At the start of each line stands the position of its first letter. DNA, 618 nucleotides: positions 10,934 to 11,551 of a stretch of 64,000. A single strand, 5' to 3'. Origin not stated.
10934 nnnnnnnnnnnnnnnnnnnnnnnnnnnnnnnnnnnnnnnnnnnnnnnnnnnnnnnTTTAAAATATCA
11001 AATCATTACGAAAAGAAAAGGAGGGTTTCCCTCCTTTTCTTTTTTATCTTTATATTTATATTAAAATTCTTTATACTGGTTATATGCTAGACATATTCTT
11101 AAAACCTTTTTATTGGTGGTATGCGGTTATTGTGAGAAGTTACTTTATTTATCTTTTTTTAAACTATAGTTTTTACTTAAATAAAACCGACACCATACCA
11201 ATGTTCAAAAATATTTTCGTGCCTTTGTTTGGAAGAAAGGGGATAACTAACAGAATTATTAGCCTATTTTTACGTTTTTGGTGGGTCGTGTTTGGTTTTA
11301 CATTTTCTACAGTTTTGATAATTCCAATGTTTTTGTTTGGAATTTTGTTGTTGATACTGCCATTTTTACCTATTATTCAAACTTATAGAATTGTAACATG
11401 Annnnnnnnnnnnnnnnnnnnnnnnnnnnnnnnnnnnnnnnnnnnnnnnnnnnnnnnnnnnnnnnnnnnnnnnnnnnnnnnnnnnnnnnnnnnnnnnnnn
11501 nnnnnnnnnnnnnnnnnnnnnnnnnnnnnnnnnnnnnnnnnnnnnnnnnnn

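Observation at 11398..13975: Membrane-anchored, Clp-N-domain-less Hsp100-like double-ring ATPase immediately upstream of the pilin-like array, carrying a frameshift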

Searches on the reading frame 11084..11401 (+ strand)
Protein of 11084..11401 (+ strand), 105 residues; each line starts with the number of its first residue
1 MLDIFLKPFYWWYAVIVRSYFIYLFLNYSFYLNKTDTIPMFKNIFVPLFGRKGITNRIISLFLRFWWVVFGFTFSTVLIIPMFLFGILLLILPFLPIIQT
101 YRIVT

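Call 10: search_protein_families(library=pfam, proteins=[window:11084-11401:+], max_evalue=0.01)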
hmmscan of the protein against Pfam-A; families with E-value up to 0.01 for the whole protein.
window:11084-11401:+ (105 aa): 0 families

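Call 87: search_protein_families(library=padloc, proteins=[window:11084-11401:+], max_evalue=0.001)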
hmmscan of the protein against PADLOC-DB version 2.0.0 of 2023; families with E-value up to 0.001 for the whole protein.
window:11084-11401:+ (105 aa): 0 families

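Call 88: search_protein_families(library=ncbifam, proteins=[window:11084-11401:+], max_evalue=0.001)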
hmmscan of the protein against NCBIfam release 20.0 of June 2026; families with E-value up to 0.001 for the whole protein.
window:11084-11401:+ (105 aa): 0 families
